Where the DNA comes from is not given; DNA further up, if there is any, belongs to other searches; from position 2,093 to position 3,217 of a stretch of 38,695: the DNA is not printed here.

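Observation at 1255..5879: Co-directional cluster of five Fe-S/sulfur-transfer enzymes: BioB-like radical SAM, LarE-like, MnmA, FdhD, NadA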

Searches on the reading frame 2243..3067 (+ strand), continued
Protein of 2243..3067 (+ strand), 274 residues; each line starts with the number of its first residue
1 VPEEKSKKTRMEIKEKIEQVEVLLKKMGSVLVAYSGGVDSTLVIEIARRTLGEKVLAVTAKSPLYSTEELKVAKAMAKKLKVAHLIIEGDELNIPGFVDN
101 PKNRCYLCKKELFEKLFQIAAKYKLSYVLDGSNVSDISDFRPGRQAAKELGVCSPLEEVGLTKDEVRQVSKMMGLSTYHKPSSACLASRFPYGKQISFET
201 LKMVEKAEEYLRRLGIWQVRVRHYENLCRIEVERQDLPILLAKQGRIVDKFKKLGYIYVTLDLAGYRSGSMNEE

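Call 60: find_encoding_contigs(protein=P0288, flank=6000, max_places=3)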
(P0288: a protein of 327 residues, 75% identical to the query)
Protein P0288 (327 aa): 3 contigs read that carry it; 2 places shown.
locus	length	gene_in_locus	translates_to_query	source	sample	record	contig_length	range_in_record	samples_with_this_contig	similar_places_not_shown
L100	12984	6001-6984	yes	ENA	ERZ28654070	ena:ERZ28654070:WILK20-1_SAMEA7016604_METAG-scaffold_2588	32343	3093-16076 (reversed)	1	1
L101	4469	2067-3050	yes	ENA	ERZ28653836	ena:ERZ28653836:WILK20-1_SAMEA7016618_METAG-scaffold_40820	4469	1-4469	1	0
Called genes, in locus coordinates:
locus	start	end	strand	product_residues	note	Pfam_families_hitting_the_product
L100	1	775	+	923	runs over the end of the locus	PF00403:HMA, PF00122:E1-E2_ATPase, PF00702:Hydrolase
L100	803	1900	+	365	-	-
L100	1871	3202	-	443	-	-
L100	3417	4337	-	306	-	-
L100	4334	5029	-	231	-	-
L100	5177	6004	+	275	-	-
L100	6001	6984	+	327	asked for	PF04055:Radical_SAM, PF06968:BATS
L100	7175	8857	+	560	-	PF00485:PRK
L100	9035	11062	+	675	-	PF00009:GTP_EFTU, PF22042:EF-G_D2, PF03144:GTP_EFTU_D2 (weak), PF14492:EFG_III, PF03764:EFG_IV, PF00679:EFG_C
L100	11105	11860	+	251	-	PF20772:TACO1_YebC_N, PF01709:Transcrip_reg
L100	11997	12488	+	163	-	PF02075:RuvC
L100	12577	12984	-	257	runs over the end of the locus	PF00005:ABC_tran, PF02463:SMC_N (faint), PF13304:AAA_21 (weak)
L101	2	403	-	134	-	?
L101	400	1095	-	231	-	-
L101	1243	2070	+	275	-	-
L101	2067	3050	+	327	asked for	PF04055:Radical_SAM, PF06968:BATS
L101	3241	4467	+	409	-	?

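Call 63: search_protein_families(library=ncbifam, proteins=[L100:5177-6004:+, L099:5081-6004:+, L088:7068-7988:+, L062:11-640:+, L097:713-2407:+, L008:3914-4489:+], max_evalue=0.00001)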
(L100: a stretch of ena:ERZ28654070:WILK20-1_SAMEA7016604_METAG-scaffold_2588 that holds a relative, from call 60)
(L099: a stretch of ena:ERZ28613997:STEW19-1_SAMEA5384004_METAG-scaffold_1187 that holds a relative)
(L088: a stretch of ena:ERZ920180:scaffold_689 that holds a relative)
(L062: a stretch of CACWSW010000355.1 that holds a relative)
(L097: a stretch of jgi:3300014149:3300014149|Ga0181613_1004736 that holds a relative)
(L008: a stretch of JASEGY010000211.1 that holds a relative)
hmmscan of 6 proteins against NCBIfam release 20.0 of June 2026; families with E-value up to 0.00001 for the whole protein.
L100:5177-6004:+ (275 aa): 1 family
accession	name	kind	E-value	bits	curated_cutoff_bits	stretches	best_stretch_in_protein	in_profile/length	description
TIGR00268.2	TIGR00268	equivalog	4.4e-94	314.6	150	1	12-270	2-259/259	ATP-dependent sacrificial sulfur transferase LarE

L099:5081-6004:+ (307 aa): 29 families (the best 25 are shown)
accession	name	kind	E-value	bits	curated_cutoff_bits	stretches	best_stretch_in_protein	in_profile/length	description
TIGR01139.1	cysK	equivalog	5.2e-131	436.3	350.95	1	10-306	3-298/298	cysteine synthase A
TIGR01136.1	cysKM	subfamily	1.1e-127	425.5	344.15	1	9-306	2-299/299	cysteine synthase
TIGR01137.1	cysta_beta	equivalog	7e-101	338.1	510.25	1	5-305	2-310/457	cystathionine beta-synthase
NF007989.0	PRK10717.1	equivalog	3.5e-100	335.3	387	1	2-306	2-318/334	cysteine synthase A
TIGR01138.1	cysM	equivalog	1.3e-86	290.8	394.2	1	8-306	2-290/290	cysteine synthase B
NF008735.0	PRK11761.1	equivalog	5.6e-86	288.4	413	1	5-307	3-295/296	cysteine synthase CysM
NF053679.1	CysteaSynCapA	equivalog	2.6e-70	236.8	600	1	3-302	5-316/329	cysteate synthase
TIGR03945.1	PLP_SbnA_fam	equivalog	1.7e-64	217.8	349.95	1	9-303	2-297/304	2,3-diaminopropionate biosynthesis protein SbnA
NF052478.1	CystDsulMYC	equivalog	2.7e-22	79.6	600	1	31-304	39-324/354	L-cysteine desulfhydrase Cds1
NF005292.0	PRK06815.1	equivalog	3e-17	62.7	371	1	5-275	12-287/320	threonine/serine dehydratase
TIGR01127.1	ilvA_1Cterm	equivalog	5.1e-17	61.9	378.75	1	24-213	10-191/380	threonine ammonia-lyase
NF006094.0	PRK08246.1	subfamily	1e-16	61.2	331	1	3-214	12-209/310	serine/threonine dehydratase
NF045641.2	BHydaspDhtseBhcB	equivalog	7e-16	58.2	550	1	7-208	13-206/312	beta-hydroxyaspartate dehydratase BhcB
NF004996.0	PRK06381.1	equivalog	2.2e-15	56.5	266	1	15-189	16-185/319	threonine synthase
TIGR01124.1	ilvA_2Cterm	equivalog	9.6e-15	54.1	411.3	1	12-214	15-210/499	threonine ammonia-lyase, biosynthetic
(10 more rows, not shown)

L088:7068-7988:+ (306 aa): 31 families (the best 25 are shown)
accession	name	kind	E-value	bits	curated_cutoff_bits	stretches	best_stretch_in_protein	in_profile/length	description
TIGR01139.1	cysK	equivalog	7.8e-133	442.3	350.95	1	9-305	2-298/298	cysteine synthase A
TIGR01136.1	cysKM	subfamily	3.5e-128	427.2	344.15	1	9-305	2-299/299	cysteine synthase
NF007989.0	PRK10717.1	equivalog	7.3e-99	331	387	1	3-305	3-318/334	cysteine synthase A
TIGR01137.1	cysta_beta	equivalog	1.4e-97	327.2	510.25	1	4-304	1-310/457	cystathionine beta-synthase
TIGR01138.1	cysM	equivalog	3.9e-84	282.6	394.2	1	8-305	2-290/290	cysteine synthase B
NF008735.0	PRK11761.1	equivalog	3.4e-82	276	413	1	7-306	5-295/296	cysteine synthase CysM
TIGR03945.1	PLP_SbnA_fam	equivalog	1.7e-66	224.4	349.95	1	8-302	1-297/304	2,3-diaminopropionate biosynthesis protein SbnA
NF053679.1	CysteaSynCapA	equivalog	3.8e-66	223.1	600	1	4-301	6-316/329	cysteate synthase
NF052478.1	CystDsulMYC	equivalog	1.5e-17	63.9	600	1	27-303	36-324/354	L-cysteine desulfhydrase Cds1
TIGR01124.1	ilvA_2Cterm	equivalog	1.5e-17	63.4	411.3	1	4-217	7-216/499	threonine ammonia-lyase, biosynthetic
NF005292.0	PRK06815.1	equivalog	1.7e-15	56.9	371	1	8-212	15-212/320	threonine/serine dehydratase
NF009130.0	PRK12483.1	subfamily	2.2e-15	56.2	801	1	14-212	37-229/521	threonine ammonia-lyase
TIGR01127.1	ilvA_1Cterm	equivalog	4.8e-15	55.4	378.75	1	26-212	13-191/380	threonine ammonia-lyase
NF006674.0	PRK09224.1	subfamily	5.4e-15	55.1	577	1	5-212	16-217/508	threonine ammonia-lyase IlvA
NF045641.2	BHydaspDhtseBhcB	equivalog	6.1e-15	55.1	550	1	7-206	13-205/312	beta-hydroxyaspartate dehydratase BhcB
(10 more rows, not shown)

L062:11-640:+ (209 aa): 13 families
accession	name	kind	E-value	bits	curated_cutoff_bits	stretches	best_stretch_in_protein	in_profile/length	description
TIGR01139.1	cysK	equivalog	7.6e-91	304.4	350.95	1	1-208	91-298/298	cysteine synthase A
TIGR01136.1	cysKM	subfamily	2.3e-86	289.9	344.15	1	1-208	91-299/299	cysteine synthase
NF007989.0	PRK10717.1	equivalog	9.8e-55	185.9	387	1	1-208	99-318/334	cysteine synthase A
TIGR01137.1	cysta_beta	equivalog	5.4e-54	183.6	510.25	1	1-207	96-310/457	cystathionine beta-synthase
TIGR01138.1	cysM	equivalog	1.2e-53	182.6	394.2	1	1-208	93-290/290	cysteine synthase B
NF008735.0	PRK11761.1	equivalog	4.3e-52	177.2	413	1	1-209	97-295/296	cysteine synthase CysM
NF053679.1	CysteaSynCapA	equivalog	3e-38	131.5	600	1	7-204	107-316/329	cysteate synthase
TIGR03945.1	PLP_SbnA_fam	equivalog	3.4e-38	131.5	349.95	1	25-205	120-297/304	2,3-diaminopropionate biosynthesis protein SbnA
NF052478.1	CystDsulMYC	equivalog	2.8e-12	46.6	600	1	76-206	184-324/354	L-cysteine desulfhydrase Cds1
NF009130.0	PRK12483.1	subfamily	2.1e-07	29.9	801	1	11-114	129-228/521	threonine ammonia-lyase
NF006390.0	PRK08639.1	equivalog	1.7e-06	27.3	421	1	59-113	164-218/418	threonine ammonia-lyase IlvA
TIGR01127.1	ilvA_1Cterm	equivalog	1.9e-06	27.1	378.75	1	8-113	89-189/380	threonine ammonia-lyase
NF005292.0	PRK06815.1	equivalog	4e-06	26.1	371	0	61-114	159-211/320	threonine/serine dehydratase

L097:713-2407:+ (564 aa): 6 families
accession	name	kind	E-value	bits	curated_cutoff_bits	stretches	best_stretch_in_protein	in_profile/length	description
NF006878.0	PRK09375.1-2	equivalog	2e-132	440.9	294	1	264-564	3-305/306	quinolinate synthase NadA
TIGR00550.1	nadA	equivalog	1.1e-111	373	262.9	1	266-564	5-309/309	quinolinate synthase NadA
TIGR00129.1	fdhD_narQ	equivalog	2.5e-63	213.7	140.9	1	22-251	2-235/237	formate dehydrogenase accessory sulfurtransferase FdhD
NF001943.0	PRK00724.1-2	equivalog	3.1e-62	210.1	269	1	5-252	5-273/274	formate dehydrogenase accessory sulfurtransferase FdhD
NF006884.0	PRK09375.2-5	equivalog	3.9e-52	177.4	691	2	268-420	73-247/426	quinolinate synthase NadA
NF006882.0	PRK09375.2-3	equivalog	9.2e-18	64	561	1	278-420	72-231/447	quinolinate synthase NadA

L008:3914-4489:+ (191 aa): 0 families

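Call 68: search_protein_families(library=pfam, proteins=[L060:6720-8555:+, L060:5421-6626:+, L046:10840-11577:+, L022:7012-7686:+, L022:11039-11986:+, L022:5551-6627:+, L017:6322-6828:+, P0276, L012:11717-11929:+, L009:3160-3408:+], max_evalue=0.0001)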
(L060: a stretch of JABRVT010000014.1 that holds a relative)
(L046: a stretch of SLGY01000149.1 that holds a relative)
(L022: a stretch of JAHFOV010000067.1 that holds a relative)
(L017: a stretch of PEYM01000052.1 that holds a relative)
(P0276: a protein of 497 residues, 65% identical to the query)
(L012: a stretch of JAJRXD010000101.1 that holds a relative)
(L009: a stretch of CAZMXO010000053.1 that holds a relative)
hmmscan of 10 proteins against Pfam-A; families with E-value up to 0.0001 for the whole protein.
L060:6720-8555:+ (611 aa): 13 families
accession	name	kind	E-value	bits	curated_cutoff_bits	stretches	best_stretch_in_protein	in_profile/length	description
PF00515.34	TPR_1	-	5.7e-30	102.3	27.8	2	457-489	2-34/34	Tetratricopeptide repeat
PF07719.23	TPR_2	-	1.2e-28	97.3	27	2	424-453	2-31/34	Tetratricopeptide repeat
PF13181.12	TPR_8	-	2.6e-24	83.7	25.7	2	457-488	2-33/34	Tetratricopeptide repeat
PF13414.12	TPR_11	-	8.8e-24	83.4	26.8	2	466-502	4-40/42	TPR repeat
PF13431.12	TPR_17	-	5.1e-22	76.7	24.4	0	417-444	7-34/34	Tetratricopeptide repeat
PF13432.12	TPR_16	-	4e-17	62.8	32.7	0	414-453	22-61/65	Tetratricopeptide repeat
PF14559.12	TPR_19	-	4.3e-15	56.2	25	0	468-511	3-46/68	Tetratricopeptide repeat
PF13424.12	TPR_12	-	1.2e-13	51.4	30.1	1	423-483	3-72/77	Tetratricopeptide repeat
PF13428.12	TPR_14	-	8.8e-11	41.8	23.5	0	425-458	3-37/44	Tetratricopeptide repeat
PF13176.12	TPR_7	-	2.3e-09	37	27.9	0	425-452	1-28/36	Tetratricopeptide repeat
PF13374.12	TPR_10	-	3.3e-08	33.7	27.5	0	427-453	6-32/42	Tetratricopeptide repeat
PF13174.12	TPR_6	-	7e-07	29.9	26.3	0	559-590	1-32/33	Tetratricopeptide repeat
PF13371.12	TPR_9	-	4.8e-05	23.7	35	0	565-595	2-32/73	Tetratricopeptide repeat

L060:5421-6626:+ (401 aa): 1 family
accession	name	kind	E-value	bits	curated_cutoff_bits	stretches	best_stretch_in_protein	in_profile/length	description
PF01969.22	Ni_insertion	-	1.2e-146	489.1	22.1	1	4-391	1-375/375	Nickel insertion protein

L046:10840-11577:+ (245 aa): 1 family
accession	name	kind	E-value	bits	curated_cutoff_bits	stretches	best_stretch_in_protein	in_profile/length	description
PF04452.19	Methyltrans_RNA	-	2.6e-34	118.6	23.9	1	77-237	7-163/165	RNA methyltransferase domain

L022:7012-7686:+ (224 aa): 1 family
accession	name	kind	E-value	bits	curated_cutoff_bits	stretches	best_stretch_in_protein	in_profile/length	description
PF07589.16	PEP-CTERM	-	2.6e-06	27.7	20.7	1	196-217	2-23/24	PEP-CTERM motif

L022:11039-11986:+ (315 aa): 0 families

L022:5551-6627:+ (358 aa): 1 family
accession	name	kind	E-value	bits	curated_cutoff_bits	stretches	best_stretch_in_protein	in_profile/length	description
PF01008.23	IF-2B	-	2.7e-95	319.2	22.4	1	47-336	1-279/280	Initiation factor 2 subunit family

L017:6322-6828:+ (168 aa): 0 families

P0276 (497 aa): 2 families
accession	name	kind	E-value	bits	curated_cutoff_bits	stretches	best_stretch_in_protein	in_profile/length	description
PF04055.27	Radical_SAM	-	3.7e-21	76.4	29.5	1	229-384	6-163/166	Radical SAM superfamily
PF06968.18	BATS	-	5.6e-19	68.5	22.2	1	396-486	1-88/88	Biotin and Thiamin Synthesis associated domain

L012:11717-11929:+ (70 aa): 0 families

L009:3160-3408:+ (82 aa): 1 family
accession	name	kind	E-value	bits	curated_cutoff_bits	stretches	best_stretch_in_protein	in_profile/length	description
PF05016.21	ParE_toxin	-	2.3e-11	44.5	23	1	5-81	1-89/89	ParE toxin of type II toxin-antitoxin system, parDE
